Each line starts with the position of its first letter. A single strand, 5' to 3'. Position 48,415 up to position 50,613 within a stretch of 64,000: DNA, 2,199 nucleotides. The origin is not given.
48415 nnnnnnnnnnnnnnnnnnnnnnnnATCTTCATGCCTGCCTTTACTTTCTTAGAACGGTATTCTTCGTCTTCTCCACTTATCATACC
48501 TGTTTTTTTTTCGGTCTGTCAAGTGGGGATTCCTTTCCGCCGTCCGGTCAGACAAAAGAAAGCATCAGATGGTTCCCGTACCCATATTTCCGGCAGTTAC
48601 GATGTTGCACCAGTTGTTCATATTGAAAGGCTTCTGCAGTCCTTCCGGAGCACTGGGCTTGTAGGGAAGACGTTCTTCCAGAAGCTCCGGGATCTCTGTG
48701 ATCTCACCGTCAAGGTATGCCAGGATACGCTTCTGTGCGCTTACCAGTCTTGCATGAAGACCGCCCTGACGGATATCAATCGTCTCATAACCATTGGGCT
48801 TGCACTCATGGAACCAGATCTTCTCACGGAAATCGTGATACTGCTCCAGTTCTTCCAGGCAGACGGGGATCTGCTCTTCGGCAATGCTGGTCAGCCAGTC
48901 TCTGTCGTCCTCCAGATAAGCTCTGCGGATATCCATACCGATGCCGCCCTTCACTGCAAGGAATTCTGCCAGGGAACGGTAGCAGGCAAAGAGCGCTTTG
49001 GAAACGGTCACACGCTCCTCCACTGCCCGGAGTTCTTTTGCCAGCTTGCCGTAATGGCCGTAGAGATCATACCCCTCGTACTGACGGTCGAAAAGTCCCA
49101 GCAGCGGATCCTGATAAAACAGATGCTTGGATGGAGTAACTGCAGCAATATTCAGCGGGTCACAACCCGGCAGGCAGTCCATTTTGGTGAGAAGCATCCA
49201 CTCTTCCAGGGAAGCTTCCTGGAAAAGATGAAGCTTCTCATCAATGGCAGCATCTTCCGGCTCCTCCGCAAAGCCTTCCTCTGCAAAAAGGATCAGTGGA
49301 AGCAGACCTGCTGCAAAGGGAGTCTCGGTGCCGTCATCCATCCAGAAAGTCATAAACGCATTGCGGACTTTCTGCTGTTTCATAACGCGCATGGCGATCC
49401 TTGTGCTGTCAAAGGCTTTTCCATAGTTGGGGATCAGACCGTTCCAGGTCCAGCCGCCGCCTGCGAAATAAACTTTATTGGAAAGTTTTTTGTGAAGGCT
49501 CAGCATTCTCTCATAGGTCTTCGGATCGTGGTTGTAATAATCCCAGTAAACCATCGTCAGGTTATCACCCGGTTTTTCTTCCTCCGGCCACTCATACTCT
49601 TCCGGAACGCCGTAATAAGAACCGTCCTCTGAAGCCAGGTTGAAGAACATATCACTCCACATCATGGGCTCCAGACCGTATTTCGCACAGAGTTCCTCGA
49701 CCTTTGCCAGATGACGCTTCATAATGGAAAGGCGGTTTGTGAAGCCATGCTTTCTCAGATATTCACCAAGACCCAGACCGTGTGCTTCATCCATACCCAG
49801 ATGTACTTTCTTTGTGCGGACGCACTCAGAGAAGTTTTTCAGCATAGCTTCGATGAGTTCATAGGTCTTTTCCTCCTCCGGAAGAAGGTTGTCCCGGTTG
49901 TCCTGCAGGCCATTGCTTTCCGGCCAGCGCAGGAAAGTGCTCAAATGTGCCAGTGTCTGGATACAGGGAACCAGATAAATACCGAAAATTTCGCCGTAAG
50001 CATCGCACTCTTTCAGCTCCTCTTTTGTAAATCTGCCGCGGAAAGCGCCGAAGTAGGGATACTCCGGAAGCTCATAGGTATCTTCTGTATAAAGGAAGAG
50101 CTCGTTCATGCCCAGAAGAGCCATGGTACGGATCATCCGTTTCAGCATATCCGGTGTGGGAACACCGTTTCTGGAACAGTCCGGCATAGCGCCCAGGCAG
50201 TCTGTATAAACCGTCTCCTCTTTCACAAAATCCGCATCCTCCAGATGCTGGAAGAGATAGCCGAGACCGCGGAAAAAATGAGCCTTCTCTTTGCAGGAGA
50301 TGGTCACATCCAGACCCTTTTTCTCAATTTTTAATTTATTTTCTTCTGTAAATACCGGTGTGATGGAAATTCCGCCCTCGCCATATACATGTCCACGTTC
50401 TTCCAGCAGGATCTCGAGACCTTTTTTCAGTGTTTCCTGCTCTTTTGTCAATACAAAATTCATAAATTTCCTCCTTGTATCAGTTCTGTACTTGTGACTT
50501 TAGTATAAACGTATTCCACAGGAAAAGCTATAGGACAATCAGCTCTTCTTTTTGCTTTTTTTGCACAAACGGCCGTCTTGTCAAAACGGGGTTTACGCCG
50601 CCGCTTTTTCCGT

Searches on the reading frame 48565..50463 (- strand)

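Call 8: search_protein_families(library=ncbifam, proteins=[window:48565-50463:-])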
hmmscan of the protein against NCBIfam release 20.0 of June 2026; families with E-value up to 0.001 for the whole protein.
window:48565-50463:- (632 aa): 0 families

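Call 9: search_protein_families(library=pfam, proteins=[window:48565-50463:-])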
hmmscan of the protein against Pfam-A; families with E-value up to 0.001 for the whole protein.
window:48565-50463:- (632 aa): 2 families
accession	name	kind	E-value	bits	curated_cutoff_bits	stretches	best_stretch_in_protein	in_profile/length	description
PF18088.7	Glyco_H_20C_C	-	6.7e-57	192.9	27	1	420-606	1-187/194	Glycoside Hydrolase 20C C-terminal domain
PF00728.28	Glyco_hydro_20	-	9.6e-10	38.8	22.3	1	91-308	5-240/348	Glycosyl hydrolase family 20, catalytic domain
